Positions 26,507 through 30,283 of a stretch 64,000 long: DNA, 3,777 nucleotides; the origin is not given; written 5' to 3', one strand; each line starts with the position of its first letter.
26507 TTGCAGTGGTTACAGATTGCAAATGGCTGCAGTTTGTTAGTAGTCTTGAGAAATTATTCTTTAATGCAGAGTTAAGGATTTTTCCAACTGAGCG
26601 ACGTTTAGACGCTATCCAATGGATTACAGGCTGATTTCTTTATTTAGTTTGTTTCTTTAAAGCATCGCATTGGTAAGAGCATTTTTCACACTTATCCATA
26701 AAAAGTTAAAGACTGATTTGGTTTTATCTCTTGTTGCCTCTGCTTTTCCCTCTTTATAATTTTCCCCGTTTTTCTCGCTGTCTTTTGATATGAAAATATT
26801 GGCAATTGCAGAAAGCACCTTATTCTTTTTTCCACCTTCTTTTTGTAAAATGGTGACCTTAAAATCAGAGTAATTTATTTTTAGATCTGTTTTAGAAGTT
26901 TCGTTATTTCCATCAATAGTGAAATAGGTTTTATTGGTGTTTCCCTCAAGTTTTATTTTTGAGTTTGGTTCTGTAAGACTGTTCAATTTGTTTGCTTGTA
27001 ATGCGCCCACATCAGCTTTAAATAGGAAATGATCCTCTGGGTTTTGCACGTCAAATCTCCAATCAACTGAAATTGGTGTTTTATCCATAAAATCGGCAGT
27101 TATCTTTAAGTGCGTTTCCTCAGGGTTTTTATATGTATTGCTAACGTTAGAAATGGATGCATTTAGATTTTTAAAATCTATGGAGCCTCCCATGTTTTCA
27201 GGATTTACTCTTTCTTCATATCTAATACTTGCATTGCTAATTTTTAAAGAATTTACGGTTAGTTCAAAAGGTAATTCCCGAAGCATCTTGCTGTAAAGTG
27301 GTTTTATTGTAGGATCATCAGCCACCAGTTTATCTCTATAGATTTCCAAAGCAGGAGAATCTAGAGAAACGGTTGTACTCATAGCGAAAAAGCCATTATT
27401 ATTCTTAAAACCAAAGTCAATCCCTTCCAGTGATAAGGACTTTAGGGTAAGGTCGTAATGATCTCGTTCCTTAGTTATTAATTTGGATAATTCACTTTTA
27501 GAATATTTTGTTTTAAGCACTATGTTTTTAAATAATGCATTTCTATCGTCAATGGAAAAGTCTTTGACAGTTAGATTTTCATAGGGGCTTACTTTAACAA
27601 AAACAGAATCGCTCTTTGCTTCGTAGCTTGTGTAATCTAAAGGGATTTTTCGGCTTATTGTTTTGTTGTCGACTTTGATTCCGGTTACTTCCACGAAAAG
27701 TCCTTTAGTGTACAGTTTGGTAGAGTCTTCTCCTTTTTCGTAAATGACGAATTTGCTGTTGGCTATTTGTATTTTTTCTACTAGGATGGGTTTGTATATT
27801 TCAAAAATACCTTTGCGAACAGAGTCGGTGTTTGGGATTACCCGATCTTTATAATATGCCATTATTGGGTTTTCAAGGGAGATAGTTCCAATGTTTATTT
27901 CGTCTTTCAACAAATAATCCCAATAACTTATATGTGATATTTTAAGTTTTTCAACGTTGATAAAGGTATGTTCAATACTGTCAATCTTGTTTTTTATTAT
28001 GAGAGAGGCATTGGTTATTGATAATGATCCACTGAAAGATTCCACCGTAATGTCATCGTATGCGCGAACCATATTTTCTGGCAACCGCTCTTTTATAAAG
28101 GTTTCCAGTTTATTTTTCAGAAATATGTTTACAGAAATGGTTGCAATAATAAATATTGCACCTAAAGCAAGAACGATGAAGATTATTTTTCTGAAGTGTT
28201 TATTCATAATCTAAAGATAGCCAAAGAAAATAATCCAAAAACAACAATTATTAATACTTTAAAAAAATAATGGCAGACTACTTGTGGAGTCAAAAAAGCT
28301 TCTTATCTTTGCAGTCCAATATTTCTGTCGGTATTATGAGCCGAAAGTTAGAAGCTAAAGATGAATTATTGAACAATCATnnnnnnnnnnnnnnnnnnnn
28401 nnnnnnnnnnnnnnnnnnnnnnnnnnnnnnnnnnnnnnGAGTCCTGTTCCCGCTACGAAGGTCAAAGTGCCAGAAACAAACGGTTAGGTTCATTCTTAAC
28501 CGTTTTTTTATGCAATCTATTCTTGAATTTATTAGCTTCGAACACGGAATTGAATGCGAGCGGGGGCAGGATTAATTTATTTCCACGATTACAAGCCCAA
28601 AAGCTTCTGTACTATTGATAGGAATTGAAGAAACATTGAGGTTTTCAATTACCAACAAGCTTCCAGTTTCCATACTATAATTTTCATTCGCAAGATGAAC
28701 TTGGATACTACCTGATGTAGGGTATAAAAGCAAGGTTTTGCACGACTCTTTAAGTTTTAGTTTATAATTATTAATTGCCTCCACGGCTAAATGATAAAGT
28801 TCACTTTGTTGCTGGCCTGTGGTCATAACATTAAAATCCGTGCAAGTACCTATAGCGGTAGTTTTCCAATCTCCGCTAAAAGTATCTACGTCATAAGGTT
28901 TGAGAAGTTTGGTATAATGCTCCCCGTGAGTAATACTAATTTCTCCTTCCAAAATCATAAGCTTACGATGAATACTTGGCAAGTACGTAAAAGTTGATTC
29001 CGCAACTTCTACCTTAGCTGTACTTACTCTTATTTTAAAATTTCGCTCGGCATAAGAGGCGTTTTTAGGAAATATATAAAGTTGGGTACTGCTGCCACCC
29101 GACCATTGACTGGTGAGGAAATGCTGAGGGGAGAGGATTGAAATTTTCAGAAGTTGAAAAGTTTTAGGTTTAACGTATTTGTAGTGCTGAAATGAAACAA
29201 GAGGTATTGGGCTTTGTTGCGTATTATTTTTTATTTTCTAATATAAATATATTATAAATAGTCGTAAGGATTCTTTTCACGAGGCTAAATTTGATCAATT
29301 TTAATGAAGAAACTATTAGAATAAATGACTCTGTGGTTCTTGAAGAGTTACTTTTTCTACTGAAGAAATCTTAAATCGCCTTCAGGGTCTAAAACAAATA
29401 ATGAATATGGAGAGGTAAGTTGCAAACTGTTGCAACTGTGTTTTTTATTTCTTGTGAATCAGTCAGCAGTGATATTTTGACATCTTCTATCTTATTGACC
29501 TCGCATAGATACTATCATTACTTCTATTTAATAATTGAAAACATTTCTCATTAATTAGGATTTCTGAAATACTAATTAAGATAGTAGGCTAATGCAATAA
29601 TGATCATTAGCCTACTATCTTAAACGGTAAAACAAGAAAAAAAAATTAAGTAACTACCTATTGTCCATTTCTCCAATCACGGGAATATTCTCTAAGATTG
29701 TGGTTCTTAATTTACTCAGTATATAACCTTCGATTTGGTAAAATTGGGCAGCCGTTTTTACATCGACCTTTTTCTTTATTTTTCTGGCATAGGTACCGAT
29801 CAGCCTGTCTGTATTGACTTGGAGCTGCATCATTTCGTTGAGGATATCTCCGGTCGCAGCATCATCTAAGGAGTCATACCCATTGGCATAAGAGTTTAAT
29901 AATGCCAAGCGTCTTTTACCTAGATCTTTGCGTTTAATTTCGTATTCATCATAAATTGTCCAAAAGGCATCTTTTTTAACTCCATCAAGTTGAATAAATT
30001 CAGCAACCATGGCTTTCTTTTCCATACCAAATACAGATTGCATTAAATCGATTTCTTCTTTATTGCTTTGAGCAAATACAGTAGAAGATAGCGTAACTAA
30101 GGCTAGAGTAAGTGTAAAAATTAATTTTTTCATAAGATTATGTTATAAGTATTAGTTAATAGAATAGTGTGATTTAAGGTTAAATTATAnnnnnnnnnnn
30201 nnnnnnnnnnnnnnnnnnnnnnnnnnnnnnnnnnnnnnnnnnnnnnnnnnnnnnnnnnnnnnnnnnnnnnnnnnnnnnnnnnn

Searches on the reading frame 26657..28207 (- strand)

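Call 4: search_protein_families(library=pfam, proteins=[window:26657-28207:-], max_evalue=1)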
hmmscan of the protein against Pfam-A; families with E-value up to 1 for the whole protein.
window:26657-28207:- (516 aa): 2 families
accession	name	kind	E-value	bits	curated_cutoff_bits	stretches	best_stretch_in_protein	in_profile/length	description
PF11131.13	PhrC_PhrF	-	0.096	12.7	25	1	7-27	4-24/38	Rap-phr extracellular signalling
PF16404.10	BT_2262-like_C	-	0.1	13.1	29.6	0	424-459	8-42/125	BT_2262-like, C-terminal domain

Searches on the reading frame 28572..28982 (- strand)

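Call 4: search_protein_families(library=pfam, proteins=[window:28572-28982:-], max_evalue=1)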
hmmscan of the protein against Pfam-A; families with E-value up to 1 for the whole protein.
window:28572-28982:- (136 aa): 3 families
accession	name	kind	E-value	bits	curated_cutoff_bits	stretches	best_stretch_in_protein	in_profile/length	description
PF05962.17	HutD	-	9.1e-14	52.4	25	1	2-117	50-168/181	HutD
PF09228.15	Prok-TraM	-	0.13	13.1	22.2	1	46-78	13-45/102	Prokaryotic Transcriptional repressor TraM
PF18584.7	SYCP2_SLD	-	0.15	12.9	26.5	1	46-87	36-77/112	Synaptonemal complex 2 Spt16M-like domain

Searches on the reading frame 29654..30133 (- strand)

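Call 4: search_protein_families(library=pfam, proteins=[window:29654-30133:-], max_evalue=1)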
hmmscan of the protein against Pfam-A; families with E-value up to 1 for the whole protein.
window:29654-30133:- (159 aa): 4 families
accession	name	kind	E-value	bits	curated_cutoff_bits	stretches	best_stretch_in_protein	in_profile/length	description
PF11397.14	GlcNAc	-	0.0085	16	21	1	57-141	138-225/352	Glycosyltransferase (GlcNAc)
PF20098.4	DUF6488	-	0.05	14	27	1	1-32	1-33/110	Family of unknown function (DUF6488)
PF13670.12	PepSY_2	-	0.053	14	24.3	1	6-60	2-58/83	Peptidase propeptide and YPEB domain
PF08139.17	LPAM_1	-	0.23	12.4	20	1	1-13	1-13/18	Prokaryotic membrane lipoprotein lipid attachment site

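Call 7: search_protein_families(library=ncbifam, proteins=[window:29654-30133:-], max_evalue=1)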
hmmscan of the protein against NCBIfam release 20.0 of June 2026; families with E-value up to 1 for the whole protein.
window:29654-30133:- (159 aa): 2 families
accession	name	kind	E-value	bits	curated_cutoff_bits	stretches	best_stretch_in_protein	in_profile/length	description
TIGR02953.1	penta_MxKDx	subfamily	0.013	15.4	41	1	5-56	5-57/78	pentapeptide MXKDX repeat protein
NF004427.0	PRK05771.1-1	equivalog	0.03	13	942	1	31-140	203-313/668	V-type ATP synthase subunit I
